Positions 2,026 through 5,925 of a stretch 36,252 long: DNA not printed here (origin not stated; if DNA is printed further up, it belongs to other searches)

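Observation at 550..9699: Two-gene operon: ~2,500-aa giant protein fusing a nucleotide-sugar-dehydrogenase-like core to an ATP-grasp module, followed by a second ATP-grasp protein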

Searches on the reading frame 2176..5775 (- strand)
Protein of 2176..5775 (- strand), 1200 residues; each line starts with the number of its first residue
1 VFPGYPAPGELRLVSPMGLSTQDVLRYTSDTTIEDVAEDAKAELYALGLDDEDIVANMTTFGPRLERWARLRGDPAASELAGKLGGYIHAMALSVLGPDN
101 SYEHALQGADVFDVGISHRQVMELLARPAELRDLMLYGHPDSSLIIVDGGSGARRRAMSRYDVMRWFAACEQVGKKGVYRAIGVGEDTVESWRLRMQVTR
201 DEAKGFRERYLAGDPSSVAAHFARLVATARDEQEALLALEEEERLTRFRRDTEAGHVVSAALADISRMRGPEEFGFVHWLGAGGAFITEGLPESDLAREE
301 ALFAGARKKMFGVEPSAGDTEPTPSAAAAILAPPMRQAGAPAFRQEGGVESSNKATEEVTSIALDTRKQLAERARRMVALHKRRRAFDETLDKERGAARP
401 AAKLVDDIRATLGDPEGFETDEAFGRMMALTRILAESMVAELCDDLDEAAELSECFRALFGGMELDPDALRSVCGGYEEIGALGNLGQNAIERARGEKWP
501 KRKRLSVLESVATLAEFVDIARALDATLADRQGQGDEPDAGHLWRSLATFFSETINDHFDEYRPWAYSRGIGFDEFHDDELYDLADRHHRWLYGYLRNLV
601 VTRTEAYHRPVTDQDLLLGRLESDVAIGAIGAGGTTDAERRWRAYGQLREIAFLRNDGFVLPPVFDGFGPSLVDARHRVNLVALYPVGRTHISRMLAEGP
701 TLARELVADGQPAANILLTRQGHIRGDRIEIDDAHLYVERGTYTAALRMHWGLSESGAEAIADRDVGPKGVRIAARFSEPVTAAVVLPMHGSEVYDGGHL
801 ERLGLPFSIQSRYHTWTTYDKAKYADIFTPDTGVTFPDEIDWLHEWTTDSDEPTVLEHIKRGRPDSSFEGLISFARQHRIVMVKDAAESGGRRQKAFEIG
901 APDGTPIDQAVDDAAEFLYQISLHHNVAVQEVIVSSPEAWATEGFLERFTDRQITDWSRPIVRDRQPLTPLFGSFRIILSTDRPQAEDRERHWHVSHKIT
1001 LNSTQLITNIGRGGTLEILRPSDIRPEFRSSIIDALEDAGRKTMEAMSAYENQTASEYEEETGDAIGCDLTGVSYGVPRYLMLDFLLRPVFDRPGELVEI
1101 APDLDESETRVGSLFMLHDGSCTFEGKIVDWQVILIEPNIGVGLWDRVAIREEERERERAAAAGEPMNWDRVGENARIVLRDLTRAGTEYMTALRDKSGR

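Call 42: predict_structure(alignment_id=A4)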
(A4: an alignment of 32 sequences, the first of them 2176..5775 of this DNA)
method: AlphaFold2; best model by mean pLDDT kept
length: 1200 residues; sequences in the alignment: 32
mean_pLDDT: 84.8   pTM: 0.75
mean pLDDT of the five models: 84.8, 83.6, 81.7, 78.9, 74.2
residues with pLDDT >= 90: 513; 70-90: 564; 50-70: 80; < 50: 43
segments of 3 or more residues with pLDDT < 50: 1-3, 151-153, 317-323, 346-368, 1010-1012
pLDDT, mean of each block of 10 residues (from residue 1): 60 79 65 83 88 90 88 86 85 86 88 81 89 87 83 67 93 91 84 94 92 88 88 81 75 85 89 89 90 85 86 57 67 69 48 32 44 78 94 83 93 91 95 94 91 93 85 77 91 91 92 94 92 74 91 78 72 83 90 93 91 92 79 87 90 89 94 95 88 90 95 95 91 96 96 94 92 96 91 86 87 82 83 88 72 92 85 90 70 78 85 92 83 87 91 82 76 88 86 87 68 69 93 94 92 92 89 89 90 84 83 85 86 85 72 89 93 90 94 78
secondary structure, 60 per line:
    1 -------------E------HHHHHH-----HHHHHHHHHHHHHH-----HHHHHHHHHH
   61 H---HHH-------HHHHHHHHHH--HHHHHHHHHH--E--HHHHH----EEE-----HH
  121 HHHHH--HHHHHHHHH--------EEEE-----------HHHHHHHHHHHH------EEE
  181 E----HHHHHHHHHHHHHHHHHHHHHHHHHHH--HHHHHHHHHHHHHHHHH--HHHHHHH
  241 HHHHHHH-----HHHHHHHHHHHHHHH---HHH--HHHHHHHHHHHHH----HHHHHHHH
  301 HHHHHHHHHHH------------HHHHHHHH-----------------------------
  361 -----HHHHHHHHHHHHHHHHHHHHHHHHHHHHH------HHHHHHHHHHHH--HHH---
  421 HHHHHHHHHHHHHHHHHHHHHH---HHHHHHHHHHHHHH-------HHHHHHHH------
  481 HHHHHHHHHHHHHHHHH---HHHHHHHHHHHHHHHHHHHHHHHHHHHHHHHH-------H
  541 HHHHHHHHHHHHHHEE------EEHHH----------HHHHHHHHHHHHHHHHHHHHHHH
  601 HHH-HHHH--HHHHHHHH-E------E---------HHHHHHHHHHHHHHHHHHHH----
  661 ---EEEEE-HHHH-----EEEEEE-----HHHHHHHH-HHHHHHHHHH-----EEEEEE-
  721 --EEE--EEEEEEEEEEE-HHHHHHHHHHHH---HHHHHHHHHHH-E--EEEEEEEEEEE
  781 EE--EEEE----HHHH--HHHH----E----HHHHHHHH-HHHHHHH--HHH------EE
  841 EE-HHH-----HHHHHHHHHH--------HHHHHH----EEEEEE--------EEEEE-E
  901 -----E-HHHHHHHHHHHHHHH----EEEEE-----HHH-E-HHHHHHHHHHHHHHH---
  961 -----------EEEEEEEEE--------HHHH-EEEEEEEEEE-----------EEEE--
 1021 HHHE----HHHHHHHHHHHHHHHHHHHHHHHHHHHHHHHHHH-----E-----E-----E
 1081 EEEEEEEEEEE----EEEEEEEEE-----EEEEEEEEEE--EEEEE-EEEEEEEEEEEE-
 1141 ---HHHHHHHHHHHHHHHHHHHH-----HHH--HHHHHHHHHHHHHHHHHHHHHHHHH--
elements in order (helices of 4 or more, strands of 3 or more residues): H21-26 H32-45 H51-61 H75-84 H87-96 H102-106 E111-113 H119-125 H128-136 E145-148 H160-171 E178-181 H186-212 H215-231 H234-247 H253-267 H276-288 H293-311 H324-331 H366-394 H401-412 H421-442 H446-459 H467-474 H481-497 H501-532 H540-554 H578-603 H605-608 H611-618 H637-656 E664-668 H670-673 E679-684 H690-697 H699-708 E714-719 E723-725 E728-738 H740-751 H755-765 E770-782 E785-788 H793-796 H799-802 H812-819 H821-827 E839-842 H852-861 H870-875 E880-885 E894-898 H908-922 E927-931 H943-957 E972-980 H989-992 E994-1003 E1015-1018 H1029-1062 E1080-1091 E1096-1104 E1110-1119 E1122-1126 E1128-1139 H1144-1163 H1174-1198
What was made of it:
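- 3859..5169 (-): Helical-repeat middle region (aa 1500-1936), including the conserved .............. segment. AF2 predicts all helices at pLDDT of about 85-95, except a disordered stretch at aa 1640-1665 (call 42).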

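Call 45: fold_search(model_id=the predicted structure, library=pdb)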
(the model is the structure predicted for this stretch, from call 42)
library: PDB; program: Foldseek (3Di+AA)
matches with E <= 10: 400; with E <= 0.001: 0
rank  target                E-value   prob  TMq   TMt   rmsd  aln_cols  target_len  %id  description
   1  7r8q_A                5.9e-02  0.98  0.13  0.35   9.2       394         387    9  Closed form of SAOUHSC_02373 in complex with ADP, citrate, Mg2+ and Na+ (released 2022-09-14)
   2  8v3b_a                7.0e-02  0.44  0.09  0.20  28.3       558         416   10  Computational Designed Nanocage O43_129_+4 (released 2024-03-13)
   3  5i47_B                2.5e-01  0.72  0.13  0.43  13.0       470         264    9  Crystal structure of RimK domain protein ATP-grasp from Sphaerobacter thermophilus DSM 20745 (released 2016-03-16)
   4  7kzv_V                3.7e-01  0.06  0.07  0.07  31.2       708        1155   11  Structure of the human fanconi anaemia Core-UBE2T-ID-DNA complex in closed state (released 2021-03-10)
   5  9l4b_B                5.9e-01  0.08  0.09  0.09  32.1       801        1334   11  Kinase domain of ATR bound with RP-3500 (released 2025-05-21)
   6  6yxx_EN               6.2e-01  0.15  0.09  0.13  20.5       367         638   12  State A of the Trypanosoma brucei mitoribosomal large subunit assembly intermediate (released 2020-10-14)
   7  2o02_A                6.5e-01  0.12  0.07  0.20  19.8       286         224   12  Phosphorylation independent interactions between 14-3-3 and Exoenzyme S: from structure to pathogenesis (released 2007-11-27)
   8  2jkr_B                6.5e-01  0.04  0.06  0.10  28.2       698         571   13  AP2 CLATHRIN ADAPTOR CORE with Dileucine peptide RM(phosphoS)QIKRLLSE (released 2008-10-28)
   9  7nad_I                8.1e-01  0.05  0.05  0.12  22.0       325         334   10  State E2 nucleolar 60S ribosomal biogenesis intermediate - Spb4 local refinement model (released 2022-11-09)
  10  5l9u_Y                8.8e-01  0.06  0.06  0.12  31.9       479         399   12  Model of human Anaphase-promoting complex/Cyclosome (APC/C-CDH1) with a cross linked Ubiquitin variant-substrate-UBE2C (released 2016-09-14)
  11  6sa7_A                9.2e-01  0.08  0.09  0.16  27.1       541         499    9  DARPin-Armadillo fusion C8long83 (released 2019-11-20)
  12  7r0r_MODEL_1_A        9.2e-01  0.07  0.05  0.16  18.6       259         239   12  Solution structure of the designed Armadillo repeat protein N(A4)M4C(AII) refined by pseudocontact shifts (released 2022-06-22)
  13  9m1i_D                9.6e-01  0.02  0.06  0.06  29.8       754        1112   12  Cryo-EM structure of the TBC-D-Arl2-beta-tubulin complex (released 2025-10-22)
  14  6ivl_A                1.0e+00  0.14  0.07  0.22  24.1       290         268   10  Crystal structure of a membrane protein L259A (released 2019-11-06)
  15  6fna_B                1.0e+00  0.09  0.07  0.20  19.2       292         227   11  Mono- and bivalent 14-3-3 inhibitors for characterizing supramolecular lysine-PEG interactions in proteins (released 2018-07-04)
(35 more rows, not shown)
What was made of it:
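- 2176..3858 (-): C-terminal module (aa 1937-2497). It consists of a pre-domain plus an ATP-grasp core (about aa 2085-2450, nt 2317-3414). Motifs: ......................, VMVK2181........, QEVI, FR2273IIL, N2306IGRGG, LD2381F, IE2434PN2436. Foldseek top hits are the ATP-grasp proteins 7r8q_A (probability 0.98) and 5i47_B (call 45).
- On ATP-grasp superfamily (giant, C-terminal module): On the AF2 model (pLDDT 84.8), the best PDB match is the ATP-grasp protein 7r8q_A (probability 0.98, E 0.059) and the third is the RimK-domain protein 5i47_B (calls 42, 45).
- The top Foldseek hits are 7r8q_A and 5i47_B (call 45).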
